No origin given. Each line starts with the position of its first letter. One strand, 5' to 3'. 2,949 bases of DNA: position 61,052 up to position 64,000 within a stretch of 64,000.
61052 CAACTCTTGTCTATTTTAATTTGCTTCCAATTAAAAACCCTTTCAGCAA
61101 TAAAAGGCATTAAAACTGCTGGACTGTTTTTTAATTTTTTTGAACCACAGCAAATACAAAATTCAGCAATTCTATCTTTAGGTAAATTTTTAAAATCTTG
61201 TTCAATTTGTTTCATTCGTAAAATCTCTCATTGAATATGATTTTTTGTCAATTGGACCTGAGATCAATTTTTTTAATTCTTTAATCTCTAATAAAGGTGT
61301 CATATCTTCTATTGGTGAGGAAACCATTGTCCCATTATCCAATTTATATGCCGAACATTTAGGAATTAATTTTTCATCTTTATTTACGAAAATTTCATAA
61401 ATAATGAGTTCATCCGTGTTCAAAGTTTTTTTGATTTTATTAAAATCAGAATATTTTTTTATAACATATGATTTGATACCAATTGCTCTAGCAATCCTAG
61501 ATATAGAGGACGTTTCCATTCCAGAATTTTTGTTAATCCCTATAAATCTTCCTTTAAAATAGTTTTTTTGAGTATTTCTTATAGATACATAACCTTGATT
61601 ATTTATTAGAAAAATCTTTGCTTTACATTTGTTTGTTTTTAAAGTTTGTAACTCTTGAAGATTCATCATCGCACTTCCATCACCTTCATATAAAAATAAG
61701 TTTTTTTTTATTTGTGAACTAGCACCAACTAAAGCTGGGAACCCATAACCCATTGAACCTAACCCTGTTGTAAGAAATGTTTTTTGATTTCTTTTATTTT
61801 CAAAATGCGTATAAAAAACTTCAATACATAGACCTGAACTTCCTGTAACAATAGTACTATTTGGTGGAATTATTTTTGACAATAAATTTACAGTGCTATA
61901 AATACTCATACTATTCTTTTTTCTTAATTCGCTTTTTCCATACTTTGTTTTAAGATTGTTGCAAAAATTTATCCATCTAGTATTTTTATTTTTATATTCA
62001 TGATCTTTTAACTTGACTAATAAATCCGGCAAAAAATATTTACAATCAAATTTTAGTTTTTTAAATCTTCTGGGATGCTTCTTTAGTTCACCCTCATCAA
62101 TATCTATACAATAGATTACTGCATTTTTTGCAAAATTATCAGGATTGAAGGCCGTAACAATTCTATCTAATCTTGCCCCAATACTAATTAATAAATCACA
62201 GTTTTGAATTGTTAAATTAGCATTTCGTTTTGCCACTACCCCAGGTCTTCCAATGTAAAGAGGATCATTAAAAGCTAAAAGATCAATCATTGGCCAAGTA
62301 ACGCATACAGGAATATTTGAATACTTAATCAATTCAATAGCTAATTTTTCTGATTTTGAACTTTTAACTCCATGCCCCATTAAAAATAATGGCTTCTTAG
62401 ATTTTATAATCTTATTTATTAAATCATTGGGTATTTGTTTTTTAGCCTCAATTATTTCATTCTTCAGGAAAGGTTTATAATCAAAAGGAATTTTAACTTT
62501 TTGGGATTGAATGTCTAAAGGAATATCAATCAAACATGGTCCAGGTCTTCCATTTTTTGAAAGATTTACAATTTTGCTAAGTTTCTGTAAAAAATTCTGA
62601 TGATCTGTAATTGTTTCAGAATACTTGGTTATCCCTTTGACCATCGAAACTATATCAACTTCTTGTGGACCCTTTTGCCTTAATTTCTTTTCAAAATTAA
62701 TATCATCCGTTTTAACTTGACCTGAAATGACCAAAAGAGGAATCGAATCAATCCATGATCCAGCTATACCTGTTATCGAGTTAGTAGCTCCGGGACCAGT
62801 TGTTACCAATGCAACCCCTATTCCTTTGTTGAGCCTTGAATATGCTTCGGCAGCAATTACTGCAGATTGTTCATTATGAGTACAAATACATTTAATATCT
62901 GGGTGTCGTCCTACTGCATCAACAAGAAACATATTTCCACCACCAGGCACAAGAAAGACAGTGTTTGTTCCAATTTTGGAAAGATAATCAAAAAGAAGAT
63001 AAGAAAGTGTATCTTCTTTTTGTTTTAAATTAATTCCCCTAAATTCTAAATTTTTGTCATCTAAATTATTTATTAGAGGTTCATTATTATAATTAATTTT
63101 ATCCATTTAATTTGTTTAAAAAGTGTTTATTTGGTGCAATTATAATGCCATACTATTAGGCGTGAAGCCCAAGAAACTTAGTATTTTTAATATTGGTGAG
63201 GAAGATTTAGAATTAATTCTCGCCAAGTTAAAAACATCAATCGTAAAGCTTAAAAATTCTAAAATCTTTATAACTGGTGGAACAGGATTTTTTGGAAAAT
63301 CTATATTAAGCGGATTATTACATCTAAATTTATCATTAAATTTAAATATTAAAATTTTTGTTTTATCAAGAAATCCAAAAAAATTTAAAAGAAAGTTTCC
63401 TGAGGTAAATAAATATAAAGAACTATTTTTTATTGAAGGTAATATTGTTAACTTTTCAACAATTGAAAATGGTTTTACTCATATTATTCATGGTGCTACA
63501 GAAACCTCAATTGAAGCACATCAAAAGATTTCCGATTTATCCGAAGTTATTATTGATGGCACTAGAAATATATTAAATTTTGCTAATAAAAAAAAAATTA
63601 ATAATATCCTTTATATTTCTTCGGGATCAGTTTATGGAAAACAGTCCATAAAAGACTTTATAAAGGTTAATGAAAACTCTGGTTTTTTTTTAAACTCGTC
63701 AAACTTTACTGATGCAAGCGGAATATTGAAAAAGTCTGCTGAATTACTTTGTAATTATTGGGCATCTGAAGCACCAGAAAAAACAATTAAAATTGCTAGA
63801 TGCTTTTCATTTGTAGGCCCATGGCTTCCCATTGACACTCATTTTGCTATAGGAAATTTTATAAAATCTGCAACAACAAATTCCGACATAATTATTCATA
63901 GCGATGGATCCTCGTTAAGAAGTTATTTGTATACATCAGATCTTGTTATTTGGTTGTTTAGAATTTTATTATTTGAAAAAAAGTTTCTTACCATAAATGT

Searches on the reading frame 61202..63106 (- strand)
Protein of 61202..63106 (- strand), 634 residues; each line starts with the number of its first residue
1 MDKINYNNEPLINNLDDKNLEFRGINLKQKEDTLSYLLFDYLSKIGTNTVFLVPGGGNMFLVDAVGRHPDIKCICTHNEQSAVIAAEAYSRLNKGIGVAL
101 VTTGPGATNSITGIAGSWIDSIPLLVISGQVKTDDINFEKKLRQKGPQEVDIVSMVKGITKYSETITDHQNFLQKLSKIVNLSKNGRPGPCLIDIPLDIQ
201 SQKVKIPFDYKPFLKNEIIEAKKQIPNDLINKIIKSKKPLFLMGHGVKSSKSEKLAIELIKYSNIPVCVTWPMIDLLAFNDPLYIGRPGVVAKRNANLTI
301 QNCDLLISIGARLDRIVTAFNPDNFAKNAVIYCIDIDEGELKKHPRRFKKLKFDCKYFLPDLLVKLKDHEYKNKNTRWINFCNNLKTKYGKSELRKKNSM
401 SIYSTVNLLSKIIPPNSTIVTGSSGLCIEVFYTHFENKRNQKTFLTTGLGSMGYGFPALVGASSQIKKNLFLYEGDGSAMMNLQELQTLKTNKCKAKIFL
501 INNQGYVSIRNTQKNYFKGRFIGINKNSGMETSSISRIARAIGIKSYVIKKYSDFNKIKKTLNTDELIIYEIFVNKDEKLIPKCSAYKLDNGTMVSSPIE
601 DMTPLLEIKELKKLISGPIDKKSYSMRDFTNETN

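Call 8: search_protein_families(library=pfam, proteins=[window:61202-63106:-])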
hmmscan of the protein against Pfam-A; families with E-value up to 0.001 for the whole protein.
window:61202-63106:- (634 aa): 3 families
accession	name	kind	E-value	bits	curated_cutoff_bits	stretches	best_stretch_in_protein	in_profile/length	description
PF02776.23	TPP_enzyme_N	-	9.8e-34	116.1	26.8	1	34-155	3-119/119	Thiamine pyrophosphate enzyme, N-terminal TPP binding domain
PF02775.26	TPP_enzyme_C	-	1.6e-24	86.9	21.9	1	431-565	9-144/151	Thiamine pyrophosphate enzyme, C-terminal TPP binding domain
PF00205.28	TPP_enzyme_M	-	8.5e-24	84.3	30.4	1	229-359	4-134/137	Thiamine pyrophosphate enzyme, central domain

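Call 14: find_encoding_contigs(protein=window:61202-63106:-, flank=10000, max_places=6)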
Protein window:61202-63106:- (634 aa): no gene with exactly this product is on record in the collection.

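Call 26: find_related_loci(query=window:61202-63106:-, collection=metagenome_contigs, flank=8000)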
Query window:61202-63106:- (634 aa) in metagenome_contigs; peptide patterns used: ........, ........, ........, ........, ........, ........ (x = any residue, [..] = any of these).
161 stretches matched a pattern; 9 encode a relative of the query (tblastn E <= 1e-3); 9 distinct loci.
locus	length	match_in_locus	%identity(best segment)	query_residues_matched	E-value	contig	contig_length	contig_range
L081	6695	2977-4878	94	1-634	0e+0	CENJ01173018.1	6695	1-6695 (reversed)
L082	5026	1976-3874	89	1-633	0e+0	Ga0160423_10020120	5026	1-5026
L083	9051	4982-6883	84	1-634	0e+0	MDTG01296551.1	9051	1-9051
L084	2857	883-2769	76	1-627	0e+0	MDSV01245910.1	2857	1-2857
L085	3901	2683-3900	88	1-406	0e+0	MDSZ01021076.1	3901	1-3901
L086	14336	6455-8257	44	34-632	6e-152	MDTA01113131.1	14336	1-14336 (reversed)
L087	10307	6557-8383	43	25-632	1e-150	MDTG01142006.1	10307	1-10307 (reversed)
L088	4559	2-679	90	408-633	1e-132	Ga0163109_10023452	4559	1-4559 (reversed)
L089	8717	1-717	82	390-627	1e-122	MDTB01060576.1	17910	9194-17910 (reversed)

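Call 32: search_protein_families(library=ncbifam, proteins=[window:61202-63106:-], max_evalue=0.01)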
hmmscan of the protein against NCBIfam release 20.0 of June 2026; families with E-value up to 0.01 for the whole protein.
window:61202-63106:- (634 aa): 54 families (the best 25 are shown)
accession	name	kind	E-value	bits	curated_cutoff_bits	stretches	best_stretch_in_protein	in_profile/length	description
TIGR00118.1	acolac_lg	equivalog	7.4e-96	321.8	538.35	1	37-583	6-543/557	biosynthetic-type acetolactate synthase large subunit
NF006524.0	PRK08978.1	equivalog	4.3e-92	309.2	738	1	39-584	8-534/548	acetolactate synthase 2 catalytic subunit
NF005584.0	PRK07282.1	equivalog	6.2e-86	289.1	970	1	25-589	4-555/566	acetolactate synthase large subunit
NF006319.0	PRK08527.1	equivalog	3e-85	286.8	905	1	36-586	8-550/565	acetolactate synthase large subunit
NF006016.1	PRK08155.1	equivalog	7.8e-84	282.1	870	1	37-583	8-541/554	acetolactate synthase large subunit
NF005651.0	PRK07418.1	subfamily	1.1e-83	281.5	942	1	28-598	15-582/617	acetolactate synthase large subunit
NF004710.0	PRK06048.1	equivalog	2.1e-82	277.4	976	1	38-585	14-548/561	acetolactate synthase large subunit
NF005228.0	PRK06725.1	equivalog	2.6e-82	276.9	991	1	28-591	12-562/571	acetolactate synthase large subunit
NF004919.0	PRK06276.1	equivalog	2.1e-80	270.7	866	1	41-580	10-544/582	acetolactate synthase large subunit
NF005824.0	PRK07710.1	equivalog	2.6e-80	270.4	976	1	29-584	14-558/573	acetolactate synthase large subunit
NF005860.0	PRK07789.1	equivalog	1.2e-78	265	881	1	38-591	40-595/615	acetolactate synthase large subunit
NF006581.0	PRK09107.1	equivalog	1.7e-72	244.6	974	1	34-597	13-576/595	acetolactate synthase 3 large subunit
NF005058.0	PRK06466.1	equivalog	6.1e-70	236.3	951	1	38-583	10-556/574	acetolactate synthase 3 large subunit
NF006052.0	PRK08199.1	subfamily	6.3e-69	232.7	539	1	29-577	5-540/559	thiamine pyrophosphate protein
NF006525.0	PRK08979.1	equivalog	8.9e-66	222.4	1084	1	45-582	17-553/572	acetolactate synthase 3 large subunit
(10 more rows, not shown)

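Call 42: search_protein_families(library=pfam, proteins=[L083:2656-3420:+, L083:1130-2431:-], max_evalue=0.01)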
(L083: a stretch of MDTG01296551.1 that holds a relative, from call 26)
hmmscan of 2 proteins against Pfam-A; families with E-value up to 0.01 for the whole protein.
L083:2656-3420:+ (254 aa): 2 families
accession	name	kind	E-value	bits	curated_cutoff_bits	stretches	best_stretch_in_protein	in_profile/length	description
PF00483.29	NTP_transferase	-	9e-21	75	21.2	1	2-197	1-188/245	Nucleotidyl transferase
PF12804.13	NTP_transf_3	-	2.2e-08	34.9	27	1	3-57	1-50/160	MobA-like NTP transferase domain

L083:1130-2431:- (433 aa): 10 families
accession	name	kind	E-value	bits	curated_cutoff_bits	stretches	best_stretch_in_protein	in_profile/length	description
PF07719.23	TPR_2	-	2.1e-09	37.2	27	0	46-77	3-34/34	Tetratricopeptide repeat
PF00515.34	TPR_1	-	9.4e-09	35.2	27.8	1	45-77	2-34/34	Tetratricopeptide repeat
PF14559.12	TPR_19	-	1.3e-07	32.3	25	0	21-57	2-38/68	Tetratricopeptide repeat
PF13431.12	TPR_17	-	1.3e-07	31.8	24.4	0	66-97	1-32/34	Tetratricopeptide repeat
PF13414.12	TPR_11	-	5.9e-06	26.3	26.8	0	64-90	14-40/42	TPR repeat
PF23914.1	TPR_CcmH_CycH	-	1.2e-05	25.7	42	1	35-84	41-90/158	Cytochrome c-type biogenesis protein H TPR domain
PF13424.12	TPR_12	-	1.3e-05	25.8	30.1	1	45-109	4-76/77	Tetratricopeptide repeat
PF13181.12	TPR_8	-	0.00044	20.6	25.7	0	46-77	3-34/34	Tetratricopeptide repeat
PF12895.13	ANAPC3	-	0.0041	17.8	27.2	0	60-111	5-55/82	Anaphase-promoting complex, cyclosome, subunit 3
PF13428.12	TPR_14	-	0.0052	17.8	23.5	0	45-85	2-42/44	Tetratricopeptide repeat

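Call 79: search_protein_families(library=pfam, proteins=[L086:132-1121:+, L086:1114-2499:+, L086:2489-3559:+, L086:3556-4911:+, L086:4930-6435:+, L086:8257-9159:+, L086:9216-10139:+, L086:10132-10911:+, L086:10921-11940:+, L086:11926-13119:-], max_evalue=0.001)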
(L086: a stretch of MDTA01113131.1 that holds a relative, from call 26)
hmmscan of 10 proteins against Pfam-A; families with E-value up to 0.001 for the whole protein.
L086:132-1121:+ (329 aa): 2 families
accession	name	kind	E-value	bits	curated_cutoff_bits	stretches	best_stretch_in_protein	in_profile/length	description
PF04055.27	Radical_SAM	-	2.6e-15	57.4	29.5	1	29-173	2-142/166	Radical SAM superfamily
PF13186.11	SPASM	-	3e-12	47.1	21.5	1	238-304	1-67/67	Iron-sulfur cluster-binding domain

L086:1114-2499:+ (461 aa): 1 family
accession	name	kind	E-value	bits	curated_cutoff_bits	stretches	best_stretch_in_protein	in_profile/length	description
PF07995.17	GSDH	-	2.5e-25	89.9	25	1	169-439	42-316/332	Glucose / Sorbosone dehydrogenase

L086:2489-3559:+ (356 aa): 1 family
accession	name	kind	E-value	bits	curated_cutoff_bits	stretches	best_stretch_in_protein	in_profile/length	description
PF05050.19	Methyltransf_21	-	3.7e-10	40.6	22.7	1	183-326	1-168/173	Methyltransferase FkbM domain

L086:3556-4911:+ (451 aa): 0 families

L086:4930-6435:+ (501 aa): 3 families
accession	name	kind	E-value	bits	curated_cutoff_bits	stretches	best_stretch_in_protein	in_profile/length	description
PF03102.20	NeuB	-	4.6e-40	138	22.1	1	44-242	12-216/241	NeuB family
PF07385.18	Lyx_isomer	-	9.1e-10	38.5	20.8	1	379-439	56-127/222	D-lyxose isomerase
PF07883.17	Cupin_2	-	1.3e-06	28.5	27.2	1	409-460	7-57/70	Cupin domain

L086:8257-9159:+ (300 aa): 2 families
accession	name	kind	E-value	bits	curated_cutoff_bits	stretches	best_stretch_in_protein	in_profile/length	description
PF01370.27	Epimerase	-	1.7e-19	70.6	20.9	1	65-226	80-240/240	NAD dependent epimerase/dehydratase family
PF16363.11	GDP_Man_Dehyd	-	2.7e-08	34.1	27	1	79-269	108-296/332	GDP-mannose 4,6 dehydratase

L086:9216-10139:+ (307 aa): 3 families
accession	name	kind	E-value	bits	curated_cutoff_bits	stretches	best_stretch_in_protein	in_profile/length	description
PF00535.33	Glycos_transf_2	-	4.6e-30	105.2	23.3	1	3-165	1-167/168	Glycosyl transferase family 2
PF13641.12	Glyco_tranf_2_3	-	1e-05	26.1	27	1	2-116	3-120/230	Glycosyltransferase like family 2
PF10111.15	Glyco_tranf_2_2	-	1e-05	25.6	27.3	1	3-94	1-92/276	Glycosyltransferase like family 2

L086:10132-10911:+ (259 aa): 2 families
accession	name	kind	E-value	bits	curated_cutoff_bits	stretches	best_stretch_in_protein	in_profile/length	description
PF00483.29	NTP_transferase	-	8.4e-25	88.2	21.2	1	9-214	3-200/245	Nucleotidyl transferase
PF12804.13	NTP_transf_3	-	4.4e-07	30.6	27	1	9-63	2-51/160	MobA-like NTP transferase domain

L086:10921-11940:+ (339 aa): 5 families
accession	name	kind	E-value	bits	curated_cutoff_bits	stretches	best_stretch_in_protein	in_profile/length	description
PF16363.11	GDP_Man_Dehyd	-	2.1e-28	100.2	27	1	6-240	1-245/332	GDP-mannose 4,6 dehydratase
PF01370.27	Epimerase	-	2.1e-27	96.6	20.9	1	5-247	1-240/240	NAD dependent epimerase/dehydratase family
PF02719.21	Polysacc_synt_2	-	2.1e-08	34.2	20.2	1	5-127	1-132/293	Polysaccharide biosynthesis protein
PF04321.23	RmlD_sub_bind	-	4.9e-05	23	27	1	4-127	2-105/287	RmlD substrate binding domain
PF07993.18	NAD_binding_4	-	0.00025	20.7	20.1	0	38-152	48-164/258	Male sterility protein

L086:11926-13119:- (397 aa): 2 families
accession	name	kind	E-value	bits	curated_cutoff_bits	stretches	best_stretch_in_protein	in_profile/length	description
PF01041.23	DegT_DnrJ_EryC1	-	1.1e-66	225.9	19.8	1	12-387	5-358/360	DegT/DnrJ/EryC1/StrS aminotransferase family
PF01053.26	Cys_Met_Meta_PP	-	8.2e-05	21.8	27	1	27-175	49-195/381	Cys/Met metabolism PLP-dependent enzyme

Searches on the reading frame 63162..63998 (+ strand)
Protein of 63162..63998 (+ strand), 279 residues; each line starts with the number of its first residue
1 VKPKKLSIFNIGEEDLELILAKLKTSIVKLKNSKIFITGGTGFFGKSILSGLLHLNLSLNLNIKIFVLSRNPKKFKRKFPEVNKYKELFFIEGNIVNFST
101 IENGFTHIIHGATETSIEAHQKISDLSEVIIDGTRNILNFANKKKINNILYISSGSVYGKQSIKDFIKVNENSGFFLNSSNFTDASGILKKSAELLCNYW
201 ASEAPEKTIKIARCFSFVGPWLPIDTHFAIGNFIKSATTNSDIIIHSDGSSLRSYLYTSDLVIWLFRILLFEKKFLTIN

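Call 44: search_protein_families(library=ncbifam, proteins=[window:63162-63998:+], max_evalue=0.01)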
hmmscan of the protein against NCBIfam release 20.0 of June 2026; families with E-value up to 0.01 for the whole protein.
window:63162-63998:+ (279 aa): 19 families
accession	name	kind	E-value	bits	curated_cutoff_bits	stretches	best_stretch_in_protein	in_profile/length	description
TIGR01181.1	dTDP_gluc_dehyt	equivalog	1.6e-11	43.8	365.1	1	34-264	1-226/321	dTDP-glucose 4,6-dehydratase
NF011728.1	PRK15181.1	equivalog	1.2e-08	34.4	760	1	23-261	7-241/348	Vi polysaccharide biosynthesis UDP-N-acetylglucosaminuronic acid C-4 epimerase TviC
TIGR01746.1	Thioester-redct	subfamily_domain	2.7e-07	30.2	213.35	1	101-169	85-151/371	thioester reductase domain-containing protein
TIGR03466.1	HpnA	hypoth_equivalog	2.8e-07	29.8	367.65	1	34-162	2-121/327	hopanoid-associated sugar epimerase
NF042423.1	oxyalk_red_Shew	equivalog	4.5e-07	29.2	580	1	29-177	5-139/331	2-alkyl-3-oxoalkanoate reductase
NF005539.0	PRK07201.1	equivalog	1.1e-06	27.7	549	1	35-159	3-129/657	SDR family oxidoreductase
TIGR01179.1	galE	equivalog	1.1e-06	27.7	262.3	1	34-163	1-130/332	UDP-glucose 4-epimerase GalE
NF043036.1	ErythonDh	equivalog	5.8e-06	25.7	325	1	34-162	2-133/321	D-erythronate dehydrogenase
TIGR03589.1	PseB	equivalog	6e-06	25.4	407.75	1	30-154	2-125/324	UDP-N-acetylglucosamine 4,6-dehydratase (inverting)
TIGR04130.1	FnlA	equivalog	1.5e-05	24.1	730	1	31-155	3-125/337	UDP-N-acetylglucosamine 4,6-dehydratase/5-epimerase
TIGR02197.1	heptose_epim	equivalog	3.8e-05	23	274.6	1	35-163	1-123/316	ADP-glyceromanno-heptose 6-epimerase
TIGR04180.1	EDH_00030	hypoth_equivalog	0.0001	21.5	475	1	35-221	1-179/297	NAD-dependent 4,6-dehydratase LegB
NF007490.0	PRK10084.1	subfamily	0.00012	21.2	649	1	34-268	2-246/361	dTDP-glucose 4,6-dehydratase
NF041293.1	G6PDh_Azf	equivalog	0.0002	20.9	400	1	33-203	3-169/252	NAD-dependent glucose-6-phosphate dehydrogenase Azf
NF042422.1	oxyalk_red_OleD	equivalog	0.00067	19.1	580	1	34-159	2-115/329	2-alkyl-3-oxoalkanoate reductase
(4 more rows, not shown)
